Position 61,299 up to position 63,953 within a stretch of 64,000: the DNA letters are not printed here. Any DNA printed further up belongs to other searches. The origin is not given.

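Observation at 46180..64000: Envelope glycosylation supercluster: two polyprenol-P-sugar GT2 synthases, flippase, methyltransferase and four-plus giant GT-C membrane proteins fused to NHL beta-propellers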

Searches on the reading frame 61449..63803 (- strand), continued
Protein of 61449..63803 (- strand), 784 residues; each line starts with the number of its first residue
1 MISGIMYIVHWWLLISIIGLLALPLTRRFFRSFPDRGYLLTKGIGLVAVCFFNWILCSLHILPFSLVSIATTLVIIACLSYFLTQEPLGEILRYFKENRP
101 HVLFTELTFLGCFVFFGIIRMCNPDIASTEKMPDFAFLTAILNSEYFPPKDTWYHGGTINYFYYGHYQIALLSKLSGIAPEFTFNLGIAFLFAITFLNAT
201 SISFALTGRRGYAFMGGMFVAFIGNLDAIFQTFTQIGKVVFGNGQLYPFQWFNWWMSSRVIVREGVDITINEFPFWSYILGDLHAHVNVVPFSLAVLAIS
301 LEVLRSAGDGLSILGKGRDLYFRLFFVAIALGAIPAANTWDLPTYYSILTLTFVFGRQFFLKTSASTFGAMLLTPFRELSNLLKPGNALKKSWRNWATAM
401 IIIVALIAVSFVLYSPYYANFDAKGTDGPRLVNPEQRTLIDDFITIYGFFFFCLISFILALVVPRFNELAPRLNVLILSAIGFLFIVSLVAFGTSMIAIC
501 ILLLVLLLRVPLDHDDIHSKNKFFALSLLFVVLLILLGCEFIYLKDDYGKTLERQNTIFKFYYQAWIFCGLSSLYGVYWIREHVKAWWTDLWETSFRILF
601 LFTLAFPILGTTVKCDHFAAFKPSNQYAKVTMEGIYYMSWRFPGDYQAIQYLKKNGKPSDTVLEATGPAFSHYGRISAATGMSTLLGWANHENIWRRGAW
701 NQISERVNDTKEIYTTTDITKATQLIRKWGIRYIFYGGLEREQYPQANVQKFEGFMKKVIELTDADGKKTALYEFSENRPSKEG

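Call 92: search_protein_families(library=pfam, proteins=[L006:4700-6838:+, L006:6965-9940:+, L006:18315-21395:-, L006:21392-22309:-], max_evalue=0.01)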
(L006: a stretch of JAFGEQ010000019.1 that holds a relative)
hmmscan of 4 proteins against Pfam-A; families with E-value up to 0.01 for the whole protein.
L006:4700-6838:+ (712 aa): 1 family
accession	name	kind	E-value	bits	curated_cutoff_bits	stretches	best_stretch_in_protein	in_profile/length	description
PF13231.12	PMT_2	-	0.00016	22.3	26.1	1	249-398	7-158/160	Dolichyl-phosphate-mannose-protein mannosyltransferase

L006:6965-9940:+ (991 aa): 9 families
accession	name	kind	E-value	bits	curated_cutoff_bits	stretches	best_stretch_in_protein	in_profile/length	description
PF01436.27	NHL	-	5.9e-39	130.6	20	4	776-803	1-28/28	NHL repeat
PF17170.10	DUF5128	-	9.4e-18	64.9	22.9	2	877-943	53-121/321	6-bladed beta-propeller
PF08450.18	SGL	-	1.9e-11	44.5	26.3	2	728-853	84-217/246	SMP-30/Gluconolactonase/LRE-like region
PF24684.1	Vgb_lyase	-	3.4e-10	39.6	50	1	732-949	57-259/290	Virginiamycin B lyase family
PF13231.12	PMT_2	-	2.8e-09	37.8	26.1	1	80-210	2-133/160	Dolichyl-phosphate-mannose-protein mannosyltransferase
PF25021.1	TEN_NHL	-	7.7e-07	28.8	27.1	0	774-809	139-172/357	Teneurin NHL domain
PF15869.11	TolB_like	-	1.1e-06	28.7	29.2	0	854-947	54-147/296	TolB-like 6-blade propeller-like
PF22701.2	Mala_s_1-like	-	1.4e-06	28.7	27.5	0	732-807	90-160/195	Mal s 1 allergenic protein-like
PF06739.17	SBBP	-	0.004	17.5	20.5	0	731-746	14-29/38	Beta-propeller repeat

L006:18315-21395:- (1026 aa): 3 families
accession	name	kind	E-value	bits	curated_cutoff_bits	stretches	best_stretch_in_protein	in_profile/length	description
PF13231.12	PMT_2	-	3e-08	34.5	26.1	1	142-296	5-155/160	Dolichyl-phosphate-mannose-protein mannosyltransferase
PF06739.17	SBBP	-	0.0033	17.8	20.5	0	906-921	14-29/38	Beta-propeller repeat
PF01436.27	NHL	-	0.0059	17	20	0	904-931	1-28/28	NHL repeat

L006:21392-22309:- (305 aa): 0 families

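Call 106: search_protein_families(library=pfam, proteins=[P0361, P0363, P0367, P0408], max_evalue=0.0001)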
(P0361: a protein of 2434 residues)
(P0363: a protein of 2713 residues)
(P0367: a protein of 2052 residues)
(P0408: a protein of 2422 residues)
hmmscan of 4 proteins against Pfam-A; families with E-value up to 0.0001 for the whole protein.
P0361 (2434 aa): 3 families
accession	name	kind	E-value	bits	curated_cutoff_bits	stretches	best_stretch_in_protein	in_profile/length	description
PF10060.15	DUF2298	-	4.2e-222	738.8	27.8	2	752-1318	1-488/488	Uncharacterized membrane protein (DUF2298)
PF13231.12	PMT_2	-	5e-12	46.8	26.1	1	142-249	24-131/160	Dolichyl-phosphate-mannose-protein mannosyltransferase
PF02366.24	PMT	-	3.9e-11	43.4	22.7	1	143-255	86-204/245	Dolichyl-phosphate-mannose-protein mannosyltransferase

P0363 (2713 aa): 6 families
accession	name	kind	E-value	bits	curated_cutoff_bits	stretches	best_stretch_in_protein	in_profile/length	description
PF10060.15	DUF2298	-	9.5e-225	747.5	27.8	2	1758-2290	1-488/488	Uncharacterized membrane protein (DUF2298)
PF07719.23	TPR_2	-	6.8e-10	38.7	27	0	2666-2697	2-33/34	Tetratricopeptide repeat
PF13432.12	TPR_16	-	4.1e-07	30.8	32.7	1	2636-2699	2-65/65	Tetratricopeptide repeat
PF13181.12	TPR_8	-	1.3e-06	28.5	25.7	0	2633-2663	3-33/34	Tetratricopeptide repeat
PF13414.12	TPR_11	-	2.9e-06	27.3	26.8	0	2638-2679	1-42/42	TPR repeat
PF00515.34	TPR_1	-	6.1e-05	23.1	27.8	0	2634-2662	4-32/34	Tetratricopeptide repeat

P0367 (2052 aa): 10 families
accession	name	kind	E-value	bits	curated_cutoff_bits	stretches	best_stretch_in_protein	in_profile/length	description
PF10060.15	DUF2298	-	4e-225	748.8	27.8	2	1135-1631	1-488/488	Uncharacterized membrane protein (DUF2298)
PF07719.23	TPR_2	-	2.1e-10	40.4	27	0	1937-1967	3-33/34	Tetratricopeptide repeat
PF13414.12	TPR_11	-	1.5e-09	37.8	26.8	0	1976-2013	2-39/42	TPR repeat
PF13181.12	TPR_8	-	4.9e-09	36.1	25.7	0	2004-2034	3-33/34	Tetratricopeptide repeat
PF14559.12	TPR_19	-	1e-08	35.8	25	1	1913-1977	3-67/68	Tetratricopeptide repeat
PF13428.12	TPR_14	-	1.5e-07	31.8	23.5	1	1906-1943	6-43/44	Tetratricopeptide repeat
PF13176.12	TPR_7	-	4.4e-07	29.9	27.9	0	1906-1925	4-23/36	Tetratricopeptide repeat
PF13432.12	TPR_16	-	5.1e-07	30.5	32.7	1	1906-1967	2-63/65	Tetratricopeptide repeat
PF00515.34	TPR_1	-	2.2e-05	24.5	27.8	0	1906-1921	6-21/34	Tetratricopeptide repeat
PF12895.13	ANAPC3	-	6.5e-05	23.6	27.2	0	1898-1958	23-79/82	Anaphase-promoting complex, cyclosome, subunit 3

P0408 (2422 aa): 13 families
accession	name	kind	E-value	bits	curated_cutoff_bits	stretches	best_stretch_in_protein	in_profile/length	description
PF10060.15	DUF2298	-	4.1e-125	418.9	27.8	3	1319-1739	1-390/488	Uncharacterized membrane protein (DUF2298)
PF13231.12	PMT_2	-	8.2e-09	36.3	26.1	1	145-252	26-132/160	Dolichyl-phosphate-mannose-protein mannosyltransferase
PF00515.34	TPR_1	-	2.2e-08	34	27.8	0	2367-2397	2-32/34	Tetratricopeptide repeat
PF14559.12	TPR_19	-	1.4e-07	32.1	25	0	2277-2322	3-48/68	Tetratricopeptide repeat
PF07719.23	TPR_2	-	2.5e-07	30.8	27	0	2368-2397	3-32/34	Tetratricopeptide repeat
PF12895.13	ANAPC3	-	1.2e-06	29.1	27.2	0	2254-2321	12-78/82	Anaphase-promoting complex, cyclosome, subunit 3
PF13431.12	TPR_17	-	1.4e-06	28.6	24.4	0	2355-2386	2-33/34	Tetratricopeptide repeat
PF14561.12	TPR_20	-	3.4e-06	27.7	25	0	2249-2286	6-43/90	Tetratricopeptide repeat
PF13428.12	TPR_14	-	1.8e-05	25.4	23.5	0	2270-2307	6-43/44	Tetratricopeptide repeat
PF13181.12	TPR_8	-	1.9e-05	24.9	25.7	0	2368-2397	3-32/34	Tetratricopeptide repeat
PF13432.12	TPR_16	-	3.3e-05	24.7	32.7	0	2339-2398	4-63/65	Tetratricopeptide repeat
PF13371.12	TPR_9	-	3.6e-05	24.1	35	0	2347-2403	10-66/73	Tetratricopeptide repeat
PF13414.12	TPR_11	-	9e-05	22.5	26.8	0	2341-2376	3-38/42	TPR repeat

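Call 109: fold_search(model_id=the predicted structure, library=pdb)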
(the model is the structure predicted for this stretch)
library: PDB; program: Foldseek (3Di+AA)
matches with E <= 10: 285; with E <= 0.001: 7
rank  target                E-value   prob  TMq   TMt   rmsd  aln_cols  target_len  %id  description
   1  7zli_A                3.7e-08  1.00  0.37  0.42  11.4       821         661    9  Cryo-EM structure of C-mannosyltransferase CeDPY19, in complex with Dol25-P-Man and bound to CMT2-Fab and anti-Fab nan (released 2023-01-11)
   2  7e9s_A                8.2e-08  1.00  0.36  0.33  14.4       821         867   11  Archaeal oligosaccharyltransferase AglB from Archaeoglobus fulgidus in complex with an inhibitory peptide and a dolich (released 2021-09-08)
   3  7zlh_A                1.0e-07  1.00  0.35  0.40  14.1       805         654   10  Cryo-EM structure of C-mannosyltransferase CeDPY19, in apo state, bound to CMT2-Fab and anti-Fab nanobody (released 2023-01-11)
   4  7zlg_A                1.1e-07  1.00  0.35  0.40  12.0       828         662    8  Cryo-EM structure of C-mannosyltransferase CeDPY19, in complex with acceptor peptide and bound to CMT2-Fab and anti-Fa (released 2023-01-11)
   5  3wak                  2.1e-06  1.00  0.37  0.34  14.7       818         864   10  Crystal structure of the Archaeoglobus fulgidus oligosaccharyltransferase (O29867_ARCFU) in the apo form (released 2013-10-30)
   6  5gmy_A                5.4e-06  1.00  0.34  0.32  14.6       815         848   11  Crystal structure of the Archaeoglobus fulgidus oligosaccharyltransferase (O29867_ARCFU) tethered with an acceptor pep (released 2017-02-01)
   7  3waj                  1.1e-05  1.00  0.35  0.34  16.7       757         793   11  Crystal structure of the Archaeoglobus fulgidus oligosaccharyltransferase (O29867_ARCFU) complex with Zn and sulfate (released 2013-10-30)
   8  6p25_A                1.2e-02  1.00  0.21  0.22  11.0       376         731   11  Structure of S. cerevisiae protein O-mannosyltransferase Pmt1-Pmt2 complex bound to the sugar donor and a peptide acce (released 2019-07-10)
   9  5f15                  2.2e-02  1.00  0.37  0.49   9.8       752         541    9  Crystal Structure of ArnT from Cupriavidus metallidurans bound to Undecaprenyl phosphate (released 2016-02-17)
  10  8b21_A                3.5e-02  0.12  0.09  0.10  29.6       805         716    9  Time-resolved structure of K+-dependent Na+-PPase from Thermotoga maritima 0-60-seconds post reaction initiation with  (released 2024-01-17)
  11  9i5k_A                4.1e-02  0.99  0.31  0.46  12.4       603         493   10  Structure of the Chaetomium thermophilum Pmt4 homodimer (C2 symmetry) (released 2025-12-24)
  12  9e61_B                6.6e-02  0.99  0.22  0.24  10.6       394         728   11  Cryo-EM structure of Saccharomyces cerevisiae Pmt4 apo form (released 2025-10-15)
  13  3vu0_A                7.7e-02  1.00  0.11  0.50   6.6       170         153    9  Crystal structure of the C-terminal globular domain of oligosaccharyltransferase (AfAglB-S2, AF_0040, O30195_ARCFU) fr (released 2013-01-23)
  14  9e61_A                8.8e-02  0.99  0.22  0.24   8.2       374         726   11  Cryo-EM structure of Saccharomyces cerevisiae Pmt4 apo form (released 2025-10-15)
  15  5ezm                  8.8e-02  0.90  0.32  0.42  12.1       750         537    9  Crystal Structure of ArnT from Cupriavidus metallidurans in the apo state (released 2016-02-17)
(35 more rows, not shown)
